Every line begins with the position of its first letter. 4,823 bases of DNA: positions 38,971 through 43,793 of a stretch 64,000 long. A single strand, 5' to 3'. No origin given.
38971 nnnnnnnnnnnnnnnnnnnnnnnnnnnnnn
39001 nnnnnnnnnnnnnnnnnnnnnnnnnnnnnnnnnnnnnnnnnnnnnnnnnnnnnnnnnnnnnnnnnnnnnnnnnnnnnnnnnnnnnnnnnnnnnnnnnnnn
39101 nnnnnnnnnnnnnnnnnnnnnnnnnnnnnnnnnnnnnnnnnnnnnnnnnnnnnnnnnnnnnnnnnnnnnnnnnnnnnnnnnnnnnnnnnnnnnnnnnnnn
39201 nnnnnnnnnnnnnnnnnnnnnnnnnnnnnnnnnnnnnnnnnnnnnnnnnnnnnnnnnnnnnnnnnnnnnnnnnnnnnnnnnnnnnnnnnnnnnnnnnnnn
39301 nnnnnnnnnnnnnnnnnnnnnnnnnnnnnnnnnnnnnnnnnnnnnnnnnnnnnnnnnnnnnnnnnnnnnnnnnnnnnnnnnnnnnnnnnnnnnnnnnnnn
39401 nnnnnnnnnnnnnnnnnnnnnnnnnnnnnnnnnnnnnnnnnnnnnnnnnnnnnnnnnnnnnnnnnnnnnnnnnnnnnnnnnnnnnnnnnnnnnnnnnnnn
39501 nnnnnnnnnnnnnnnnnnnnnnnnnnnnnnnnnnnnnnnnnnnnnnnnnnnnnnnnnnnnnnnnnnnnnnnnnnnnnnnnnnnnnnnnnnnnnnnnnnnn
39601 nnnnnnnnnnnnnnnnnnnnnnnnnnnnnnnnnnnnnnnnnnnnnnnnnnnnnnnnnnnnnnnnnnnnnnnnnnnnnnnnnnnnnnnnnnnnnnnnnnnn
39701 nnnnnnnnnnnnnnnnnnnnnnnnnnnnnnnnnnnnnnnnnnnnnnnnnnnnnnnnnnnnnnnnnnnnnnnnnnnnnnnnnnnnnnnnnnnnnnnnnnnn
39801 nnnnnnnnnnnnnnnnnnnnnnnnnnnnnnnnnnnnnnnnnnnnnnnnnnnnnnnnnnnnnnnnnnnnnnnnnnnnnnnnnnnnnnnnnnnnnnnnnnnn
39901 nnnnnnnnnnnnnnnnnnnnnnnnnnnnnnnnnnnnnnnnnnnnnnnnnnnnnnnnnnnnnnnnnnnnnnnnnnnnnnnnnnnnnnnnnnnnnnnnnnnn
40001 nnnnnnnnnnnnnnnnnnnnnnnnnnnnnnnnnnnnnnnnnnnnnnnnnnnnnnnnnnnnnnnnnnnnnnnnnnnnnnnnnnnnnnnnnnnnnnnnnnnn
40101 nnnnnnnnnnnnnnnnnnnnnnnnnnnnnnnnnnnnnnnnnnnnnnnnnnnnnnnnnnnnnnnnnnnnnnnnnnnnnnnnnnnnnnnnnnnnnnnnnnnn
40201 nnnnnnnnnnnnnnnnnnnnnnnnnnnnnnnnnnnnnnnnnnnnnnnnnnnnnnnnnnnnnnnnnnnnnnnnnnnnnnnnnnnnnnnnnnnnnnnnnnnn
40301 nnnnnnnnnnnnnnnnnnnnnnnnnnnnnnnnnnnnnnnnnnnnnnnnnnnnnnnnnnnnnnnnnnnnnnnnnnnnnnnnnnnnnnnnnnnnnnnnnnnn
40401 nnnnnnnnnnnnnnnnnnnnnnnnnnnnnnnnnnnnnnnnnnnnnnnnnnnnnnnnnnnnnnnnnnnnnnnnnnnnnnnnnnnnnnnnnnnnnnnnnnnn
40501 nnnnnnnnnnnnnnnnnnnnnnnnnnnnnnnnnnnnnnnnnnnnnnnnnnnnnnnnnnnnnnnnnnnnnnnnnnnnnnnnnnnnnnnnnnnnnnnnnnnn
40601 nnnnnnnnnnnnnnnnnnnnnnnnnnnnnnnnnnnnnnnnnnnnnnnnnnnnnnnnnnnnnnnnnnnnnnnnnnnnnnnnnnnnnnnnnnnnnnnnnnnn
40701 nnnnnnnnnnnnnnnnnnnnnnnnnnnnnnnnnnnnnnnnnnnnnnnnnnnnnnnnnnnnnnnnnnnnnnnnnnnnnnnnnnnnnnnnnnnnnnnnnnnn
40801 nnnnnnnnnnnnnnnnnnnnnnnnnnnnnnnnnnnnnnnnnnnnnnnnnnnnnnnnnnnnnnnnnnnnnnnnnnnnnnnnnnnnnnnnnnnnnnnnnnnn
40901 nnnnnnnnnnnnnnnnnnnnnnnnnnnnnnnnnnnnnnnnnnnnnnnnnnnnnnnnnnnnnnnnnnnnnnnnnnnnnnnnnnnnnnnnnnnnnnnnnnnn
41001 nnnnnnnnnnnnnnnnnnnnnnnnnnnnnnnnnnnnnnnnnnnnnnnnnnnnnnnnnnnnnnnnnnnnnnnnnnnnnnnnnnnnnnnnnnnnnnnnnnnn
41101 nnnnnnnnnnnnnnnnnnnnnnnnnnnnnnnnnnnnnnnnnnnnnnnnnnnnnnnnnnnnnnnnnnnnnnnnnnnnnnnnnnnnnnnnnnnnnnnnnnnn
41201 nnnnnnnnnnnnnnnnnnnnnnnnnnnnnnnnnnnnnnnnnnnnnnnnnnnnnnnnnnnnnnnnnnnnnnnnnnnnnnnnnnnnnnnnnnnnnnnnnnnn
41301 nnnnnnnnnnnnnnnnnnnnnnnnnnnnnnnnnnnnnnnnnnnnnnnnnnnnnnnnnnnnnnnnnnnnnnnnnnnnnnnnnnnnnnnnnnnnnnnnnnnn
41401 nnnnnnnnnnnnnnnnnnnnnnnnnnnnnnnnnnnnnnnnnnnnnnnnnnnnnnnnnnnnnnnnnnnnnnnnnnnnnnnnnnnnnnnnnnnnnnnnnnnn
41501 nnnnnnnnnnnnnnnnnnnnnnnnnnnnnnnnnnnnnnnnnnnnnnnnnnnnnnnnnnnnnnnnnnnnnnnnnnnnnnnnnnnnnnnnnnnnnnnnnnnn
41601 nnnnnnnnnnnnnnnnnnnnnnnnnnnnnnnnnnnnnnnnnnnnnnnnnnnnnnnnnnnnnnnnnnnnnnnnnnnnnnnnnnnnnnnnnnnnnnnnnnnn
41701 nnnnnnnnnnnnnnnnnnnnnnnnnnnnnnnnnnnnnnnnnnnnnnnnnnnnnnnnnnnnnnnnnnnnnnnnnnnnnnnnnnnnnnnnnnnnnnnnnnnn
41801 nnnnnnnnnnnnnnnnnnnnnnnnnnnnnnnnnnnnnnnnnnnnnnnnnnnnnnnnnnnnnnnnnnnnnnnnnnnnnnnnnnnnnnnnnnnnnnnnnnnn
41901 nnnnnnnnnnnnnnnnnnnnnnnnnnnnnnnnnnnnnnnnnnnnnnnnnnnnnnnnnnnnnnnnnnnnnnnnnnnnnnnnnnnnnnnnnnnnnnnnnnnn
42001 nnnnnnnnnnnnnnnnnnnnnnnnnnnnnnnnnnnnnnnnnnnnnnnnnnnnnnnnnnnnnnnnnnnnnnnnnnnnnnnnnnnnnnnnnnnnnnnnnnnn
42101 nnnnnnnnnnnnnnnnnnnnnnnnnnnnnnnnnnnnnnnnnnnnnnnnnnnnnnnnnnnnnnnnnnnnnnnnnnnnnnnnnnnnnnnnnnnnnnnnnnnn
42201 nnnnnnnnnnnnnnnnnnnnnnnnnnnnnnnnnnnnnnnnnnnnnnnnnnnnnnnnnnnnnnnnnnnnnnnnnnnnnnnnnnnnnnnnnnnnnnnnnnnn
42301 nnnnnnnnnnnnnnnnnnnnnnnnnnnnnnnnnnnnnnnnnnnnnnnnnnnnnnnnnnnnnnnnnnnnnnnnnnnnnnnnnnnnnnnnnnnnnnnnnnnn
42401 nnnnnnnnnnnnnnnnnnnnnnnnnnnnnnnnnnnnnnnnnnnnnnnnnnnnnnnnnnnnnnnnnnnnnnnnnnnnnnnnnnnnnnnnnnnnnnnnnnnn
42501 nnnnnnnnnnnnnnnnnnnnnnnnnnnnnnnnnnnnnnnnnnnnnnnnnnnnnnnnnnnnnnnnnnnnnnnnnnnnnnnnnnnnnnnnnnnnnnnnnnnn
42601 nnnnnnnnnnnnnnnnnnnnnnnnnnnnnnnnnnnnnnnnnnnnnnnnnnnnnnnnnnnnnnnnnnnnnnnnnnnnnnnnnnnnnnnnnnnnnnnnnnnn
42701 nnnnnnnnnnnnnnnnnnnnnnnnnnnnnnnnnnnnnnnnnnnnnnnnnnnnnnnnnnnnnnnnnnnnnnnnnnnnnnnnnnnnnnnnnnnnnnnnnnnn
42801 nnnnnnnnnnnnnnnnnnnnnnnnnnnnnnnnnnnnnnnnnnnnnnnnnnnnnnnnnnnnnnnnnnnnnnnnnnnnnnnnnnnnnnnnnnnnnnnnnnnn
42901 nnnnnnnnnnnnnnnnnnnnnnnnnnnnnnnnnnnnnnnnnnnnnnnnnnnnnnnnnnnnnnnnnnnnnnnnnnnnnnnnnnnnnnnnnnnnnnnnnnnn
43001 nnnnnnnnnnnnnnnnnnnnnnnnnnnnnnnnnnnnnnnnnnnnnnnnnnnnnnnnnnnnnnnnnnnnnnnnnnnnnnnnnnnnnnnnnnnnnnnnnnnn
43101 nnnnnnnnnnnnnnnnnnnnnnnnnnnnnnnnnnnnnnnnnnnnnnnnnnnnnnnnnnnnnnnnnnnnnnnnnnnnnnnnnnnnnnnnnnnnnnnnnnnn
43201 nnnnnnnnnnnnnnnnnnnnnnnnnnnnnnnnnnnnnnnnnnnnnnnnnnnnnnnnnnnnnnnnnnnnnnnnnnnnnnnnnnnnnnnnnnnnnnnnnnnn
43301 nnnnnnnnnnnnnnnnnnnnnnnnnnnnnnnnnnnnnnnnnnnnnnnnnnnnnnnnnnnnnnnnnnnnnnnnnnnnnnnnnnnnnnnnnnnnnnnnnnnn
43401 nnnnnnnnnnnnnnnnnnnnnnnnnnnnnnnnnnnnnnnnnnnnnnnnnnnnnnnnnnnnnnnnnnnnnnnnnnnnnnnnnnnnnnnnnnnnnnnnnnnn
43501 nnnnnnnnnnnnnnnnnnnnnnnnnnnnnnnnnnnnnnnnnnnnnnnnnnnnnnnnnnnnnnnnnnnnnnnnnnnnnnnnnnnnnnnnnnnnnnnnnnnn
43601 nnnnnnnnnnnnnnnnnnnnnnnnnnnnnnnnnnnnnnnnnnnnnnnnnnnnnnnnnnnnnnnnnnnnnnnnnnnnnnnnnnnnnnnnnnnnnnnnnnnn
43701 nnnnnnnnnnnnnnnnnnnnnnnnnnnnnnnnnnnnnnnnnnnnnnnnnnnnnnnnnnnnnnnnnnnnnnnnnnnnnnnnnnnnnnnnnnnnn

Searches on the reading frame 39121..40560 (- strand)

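Call 61: search_protein_families(library=pfam, proteins=[window:39121-40560:-], max_evalue=0.00001)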
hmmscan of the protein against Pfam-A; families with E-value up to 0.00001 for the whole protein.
window:39121-40560:- (479 aa): 2 families
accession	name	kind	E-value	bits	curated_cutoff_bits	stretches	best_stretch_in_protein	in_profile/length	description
PF02934.20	GatB_N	-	1.3e-123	412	23.4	1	6-288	1-276/277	GatB/GatE catalytic domain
PF02637.23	GatB_Yqey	-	1.2e-38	132.8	27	1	328-475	1-148/148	GatB domain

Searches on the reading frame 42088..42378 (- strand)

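Call 47: search_protein_families(library=pfam, proteins=[window:42088-42378:-])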
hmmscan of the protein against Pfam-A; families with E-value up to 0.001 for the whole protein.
window:42088-42378:- (96 aa): 1 family
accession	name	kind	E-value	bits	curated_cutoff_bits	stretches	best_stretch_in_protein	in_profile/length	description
PF02686.20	GatC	-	5.6e-15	55.7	23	1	18-89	1-66/66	Glu-tRNAGln amidotransferase C subunit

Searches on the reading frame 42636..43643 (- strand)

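Call 47: search_protein_families(library=pfam, proteins=[window:42636-43643:-])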
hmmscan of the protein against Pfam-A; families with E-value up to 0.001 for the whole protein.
window:42636-43643:- (335 aa): 2 families
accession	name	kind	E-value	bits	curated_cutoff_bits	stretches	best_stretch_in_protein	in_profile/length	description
PF00990.26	GGDEF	-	1.6e-47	161.7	23.8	1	178-331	1-161/161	Diguanylate cyclase, GGDEF domain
PF22335.1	Cas10-Cmr2_palm2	-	8.3e-05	23.2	27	1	249-332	50-132/133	Cas10/Cmr2, second palm domain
